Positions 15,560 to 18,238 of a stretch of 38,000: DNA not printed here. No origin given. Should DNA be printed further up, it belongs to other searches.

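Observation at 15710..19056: Divergent glycyl radical enzyme plus activase embedded in a glycan-degradation operon (top candidate)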

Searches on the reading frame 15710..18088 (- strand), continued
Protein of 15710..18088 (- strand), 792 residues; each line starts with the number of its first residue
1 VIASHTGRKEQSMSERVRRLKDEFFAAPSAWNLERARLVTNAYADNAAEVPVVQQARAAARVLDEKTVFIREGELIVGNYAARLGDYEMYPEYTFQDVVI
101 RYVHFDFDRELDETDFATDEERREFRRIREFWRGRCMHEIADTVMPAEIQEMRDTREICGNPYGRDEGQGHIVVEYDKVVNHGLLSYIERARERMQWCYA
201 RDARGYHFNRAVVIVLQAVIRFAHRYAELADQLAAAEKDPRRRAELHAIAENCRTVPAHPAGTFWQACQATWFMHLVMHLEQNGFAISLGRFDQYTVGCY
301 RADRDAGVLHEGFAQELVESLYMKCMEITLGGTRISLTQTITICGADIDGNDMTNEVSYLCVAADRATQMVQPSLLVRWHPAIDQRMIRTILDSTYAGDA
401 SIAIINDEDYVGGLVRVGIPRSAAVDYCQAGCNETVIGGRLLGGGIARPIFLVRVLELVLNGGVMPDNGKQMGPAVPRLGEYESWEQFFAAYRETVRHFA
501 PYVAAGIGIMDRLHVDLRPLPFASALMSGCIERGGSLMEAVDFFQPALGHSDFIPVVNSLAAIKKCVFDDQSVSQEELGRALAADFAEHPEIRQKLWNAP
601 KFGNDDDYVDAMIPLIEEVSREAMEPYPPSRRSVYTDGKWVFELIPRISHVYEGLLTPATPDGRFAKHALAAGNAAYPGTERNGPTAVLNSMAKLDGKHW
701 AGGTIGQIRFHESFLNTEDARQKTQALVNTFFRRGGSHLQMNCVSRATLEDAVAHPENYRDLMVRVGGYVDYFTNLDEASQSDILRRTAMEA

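Call 35: find_encoding_contigs(protein=P0028, flank=10000, max_places=1)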
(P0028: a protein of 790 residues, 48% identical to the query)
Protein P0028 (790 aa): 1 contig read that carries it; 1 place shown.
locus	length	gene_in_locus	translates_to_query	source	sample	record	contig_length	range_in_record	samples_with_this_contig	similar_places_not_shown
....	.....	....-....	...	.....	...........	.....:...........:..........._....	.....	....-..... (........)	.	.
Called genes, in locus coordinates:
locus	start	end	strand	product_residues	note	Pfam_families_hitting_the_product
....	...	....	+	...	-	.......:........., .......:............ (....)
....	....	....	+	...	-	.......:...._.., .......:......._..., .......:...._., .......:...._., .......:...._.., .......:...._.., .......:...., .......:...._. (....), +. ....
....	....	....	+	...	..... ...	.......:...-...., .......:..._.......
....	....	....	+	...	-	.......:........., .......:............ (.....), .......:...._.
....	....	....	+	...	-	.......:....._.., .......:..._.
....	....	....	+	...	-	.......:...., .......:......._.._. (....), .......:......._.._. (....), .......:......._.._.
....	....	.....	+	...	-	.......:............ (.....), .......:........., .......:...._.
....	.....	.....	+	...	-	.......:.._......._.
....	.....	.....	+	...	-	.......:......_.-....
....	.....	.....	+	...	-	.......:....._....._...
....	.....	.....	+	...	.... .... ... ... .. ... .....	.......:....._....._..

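Call 36: find_encoding_contigs(protein=P0032, flank=10000, max_places=2)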
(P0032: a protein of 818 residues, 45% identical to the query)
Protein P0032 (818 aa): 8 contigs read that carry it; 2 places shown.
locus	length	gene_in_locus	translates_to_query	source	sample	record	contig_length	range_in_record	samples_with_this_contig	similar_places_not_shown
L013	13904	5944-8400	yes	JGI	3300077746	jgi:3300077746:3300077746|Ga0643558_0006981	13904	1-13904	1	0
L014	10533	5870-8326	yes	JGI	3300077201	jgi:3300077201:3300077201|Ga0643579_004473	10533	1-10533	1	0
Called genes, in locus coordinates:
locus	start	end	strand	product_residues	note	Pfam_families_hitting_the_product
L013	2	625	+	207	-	?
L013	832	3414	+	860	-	PF01326:PPDK_N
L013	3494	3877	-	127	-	PF00829:Ribosomal_L21p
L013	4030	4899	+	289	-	PF01063:Aminotran_4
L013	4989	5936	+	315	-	PF13353:Fer4_12, PF12797:Fer4_2 (faint), PF00037:Fer4 (weak), PF12838:Fer4_7, PF13187:Fer4_9, PF13237:Fer4_10, PF00037:Fer4, PF04055:Radical_SAM, +3 more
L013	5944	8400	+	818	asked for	PF02901:PFL-like, PF01228:Gly_radical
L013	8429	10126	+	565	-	PF13088:BNR_2 (faint)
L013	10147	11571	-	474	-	PF01120:Alpha_L_fucos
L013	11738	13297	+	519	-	PF00884:Sulfatase, PF01663:Phosphodiest (faint), PF16347:SGSH_C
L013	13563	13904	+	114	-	?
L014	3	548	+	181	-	?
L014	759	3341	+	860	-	PF01326:PPDK_N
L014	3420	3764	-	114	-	PF00829:Ribosomal_L21p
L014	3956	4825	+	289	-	PF01063:Aminotran_4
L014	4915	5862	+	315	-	PF13353:Fer4_12, PF12797:Fer4_2 (faint), PF00037:Fer4 (weak), PF12838:Fer4_7, PF13187:Fer4_9, PF13237:Fer4_10, PF00037:Fer4, PF04055:Radical_SAM, +3 more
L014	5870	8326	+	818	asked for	PF02901:PFL-like, PF01228:Gly_radical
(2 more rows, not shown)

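Call 37: find_encoding_contigs(protein=P0022, flank=10000, max_places=1)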
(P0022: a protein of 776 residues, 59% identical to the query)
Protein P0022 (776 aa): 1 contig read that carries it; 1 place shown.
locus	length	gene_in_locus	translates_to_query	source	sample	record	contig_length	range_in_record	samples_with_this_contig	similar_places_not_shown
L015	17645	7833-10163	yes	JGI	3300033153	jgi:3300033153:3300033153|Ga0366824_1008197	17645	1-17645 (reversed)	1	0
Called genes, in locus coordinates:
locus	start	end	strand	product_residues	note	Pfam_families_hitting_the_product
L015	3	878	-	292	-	?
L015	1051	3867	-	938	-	-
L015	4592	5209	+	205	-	PF02913:FAD-oxidase_C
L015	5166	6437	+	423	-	PF09861:Lar_N, PF21113:LarA_C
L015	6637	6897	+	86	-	-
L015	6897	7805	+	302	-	PF13353:Fer4_12 (weak), PF12837:Fer4_6 (faint), PF12838:Fer4_7 (weak), PF13187:Fer4_9 (weak), PF13237:Fer4_10 (weak), PF13484:Fer4_16 (faint), PF00037:Fer4 (weak), PF04055:Radical_SAM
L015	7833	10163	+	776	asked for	PF02901:PFL-like, PF01228:Gly_radical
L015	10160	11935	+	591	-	PF01229:Glyco_hydro_39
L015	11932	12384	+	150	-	-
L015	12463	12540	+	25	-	-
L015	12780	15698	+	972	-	-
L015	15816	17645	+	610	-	?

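Call 38: find_encoding_contigs(protein=P0021, flank=10000, max_places=1)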
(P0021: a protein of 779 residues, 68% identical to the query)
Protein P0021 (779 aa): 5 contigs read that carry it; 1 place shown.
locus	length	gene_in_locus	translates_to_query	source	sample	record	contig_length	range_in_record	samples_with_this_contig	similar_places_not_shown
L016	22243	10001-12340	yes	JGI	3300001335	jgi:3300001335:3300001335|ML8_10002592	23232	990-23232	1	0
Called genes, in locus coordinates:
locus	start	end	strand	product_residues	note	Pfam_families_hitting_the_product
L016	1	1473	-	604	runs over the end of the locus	PF00005:ABC_tran, PF00512:HisKA, PF02518:HATPase_c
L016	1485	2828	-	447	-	PF00072:Response_reg, PF00158:Sigma54_activat, PF14532:Sigma54_activ_2, PF00004:AAA (weak), PF07728:AAA_5 (weak), PF25601:AAA_lid_14, PF02954:HTH_8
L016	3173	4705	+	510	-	PF00005:ABC_tran, PF13304:AAA_21 (faint), PF00005:ABC_tran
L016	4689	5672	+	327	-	PF02653:BPD_transp_2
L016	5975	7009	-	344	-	PF13581:HATPase_c_2 (weak), PF02518:HATPase_c (faint), PF14213:DUF4325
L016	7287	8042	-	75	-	-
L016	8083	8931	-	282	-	PF02311:AraC_binding, PF07883:Cupin_2 (weak), PF12833:HTH_18, PF00165:HTH_AraC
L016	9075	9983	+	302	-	PF13353:Fer4_12 (weak), PF12838:Fer4_7 (faint), PF13187:Fer4_9 (faint), PF12797:Fer4_2 (faint), PF12837:Fer4_6 (weak), PF13237:Fer4_10 (weak), PF00037:Fer4 (faint), PF04055:Radical_SAM, +1 more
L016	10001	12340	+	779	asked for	PF02901:PFL-like, PF01228:Gly_radical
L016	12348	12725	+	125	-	-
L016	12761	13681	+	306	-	PF04041:Glyco_hydro_130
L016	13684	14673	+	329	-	-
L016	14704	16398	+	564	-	PF01229:Glyco_hydro_39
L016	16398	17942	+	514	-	PF00884:Sulfatase, PF01663:Phosphodiest (faint)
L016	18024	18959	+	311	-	PF00528:BPD_transp_1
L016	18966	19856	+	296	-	PF00528:BPD_transp_1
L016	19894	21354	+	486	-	PF01547:SBP_bac_1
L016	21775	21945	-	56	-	-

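Call 47: search_protein_families(library=pfam, proteins=[L003:1341-3038:+, L003:3066-4661:+, L003:4619-7264:+, L003:7261-9057:+, L003:12436-13824:+, L004:269-1882:-, L004:2001-5156:-, L004:7040-8437:+, L004:12999-14573:+, L002:1853-4276:+])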
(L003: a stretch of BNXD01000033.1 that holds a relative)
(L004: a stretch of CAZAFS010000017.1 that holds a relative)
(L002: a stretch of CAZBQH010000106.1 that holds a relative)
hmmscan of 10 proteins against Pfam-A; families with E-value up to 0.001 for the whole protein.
L003:1341-3038:+ (565 aa): 1 family
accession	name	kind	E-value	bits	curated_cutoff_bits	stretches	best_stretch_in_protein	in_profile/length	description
PF02156.21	Glyco_hydro_26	-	2.2e-22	80.3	20.2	1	49-289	2-227/311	Glycosyl hydrolase family 26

L003:3066-4661:+ (531 aa): 3 families
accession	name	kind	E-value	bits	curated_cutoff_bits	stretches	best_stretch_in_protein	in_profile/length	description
PF00884.28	Sulfatase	-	4.2e-47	161.3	25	1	34-414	2-300/301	Sulfatase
PF01663.27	Phosphodiest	-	3.3e-08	34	23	0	329-362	188-221/342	Type I phosphodiesterase / nucleotide pyrophosphatase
PF16347.10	SGSH_C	-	4.6e-08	33.8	29.3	1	365-523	1-151/154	N-sulphoglucosamine sulphohydrolase, C-terminal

L003:4619-7264:+ (881 aa): 5 families
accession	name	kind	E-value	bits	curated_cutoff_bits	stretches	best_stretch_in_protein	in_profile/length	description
PF22666.2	Glyco_hydro_2_N2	-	3.5e-66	222.8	27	1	46-224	1-167/167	Glycosyl hydrolase 2 galactose-binding domain-like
PF17753.7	Ig_mannosidase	-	7.8e-13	48.4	22.6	1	803-877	3-79/81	Ig-fold domain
PF17786.7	Mannosidase_ig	-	1.2e-10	42.2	23.4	1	708-796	1-91/91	Mannosidase Ig/CBM-like domain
PF00703.27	Glyco_hydro_2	-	3.2e-10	41.2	23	1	235-340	2-109/109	Glycosyl hydrolases family 2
PF02837.24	Glyco_hydro_2_N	-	3.2e-05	24.4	28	1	97-161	69-132/169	Glycosyl hydrolases family 2, sugar binding domain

L003:7261-9057:+ (598 aa): 3 families
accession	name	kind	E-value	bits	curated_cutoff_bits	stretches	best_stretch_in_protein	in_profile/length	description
PF00884.28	Sulfatase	-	1.7e-51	175.8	25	1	27-344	1-301/301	Sulfatase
PF01663.27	Phosphodiest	-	6.3e-09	36.3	23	1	30-276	1-223/342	Type I phosphodiesterase / nucleotide pyrophosphatase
PF16347.10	SGSH_C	-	1.8e-08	35.1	29.3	1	302-361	10-68/154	N-sulphoglucosamine sulphohydrolase, C-terminal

L003:12436-13824:+ (462 aa): 2 families
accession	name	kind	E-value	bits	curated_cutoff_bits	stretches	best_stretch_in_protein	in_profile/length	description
PF00083.30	Sugar_tr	-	2.1e-91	307.5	22.3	1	17-448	2-451/452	Sugar (and other) transporter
PF07690.21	MFS_1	-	4.7e-37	128.1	33.4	2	21-387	2-339/347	Major Facilitator Superfamily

L004:269-1882:- (537 aa): 3 families
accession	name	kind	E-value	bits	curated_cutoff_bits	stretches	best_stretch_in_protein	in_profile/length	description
PF00884.28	Sulfatase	-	7.4e-55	186.8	25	1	60-410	1-301/301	Sulfatase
PF16347.10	SGSH_C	-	3.4e-07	31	29.3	1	369-421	12-64/154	N-sulphoglucosamine sulphohydrolase, C-terminal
PF01663.27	Phosphodiest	-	2.1e-05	24.7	23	0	307-345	184-222/342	Type I phosphodiesterase / nucleotide pyrophosphatase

L004:2001-5156:- (1051 aa): 1 family
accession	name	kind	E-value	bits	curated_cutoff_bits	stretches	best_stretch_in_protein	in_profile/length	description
PF07715.20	Plug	-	1.3e-10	42.2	23.9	1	102-205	2-107/107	TonB-dependent Receptor Plug Domain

L004:7040-8437:+ (465 aa): 0 families

L004:12999-14573:+ (524 aa): 1 family
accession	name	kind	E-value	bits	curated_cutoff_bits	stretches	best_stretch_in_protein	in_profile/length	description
PF01208.23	URO-D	-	4.2e-06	26.5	23.9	1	391-453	206-272/346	Uroporphyrinogen decarboxylase (URO-D)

L002:1853-4276:+ (807 aa): 1 family
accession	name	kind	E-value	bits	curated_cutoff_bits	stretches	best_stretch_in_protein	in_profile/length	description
PF17132.9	Glyco_hydro_106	-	5.4e-25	88.4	29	2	610-780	558-738/743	alpha-L-rhamnosidase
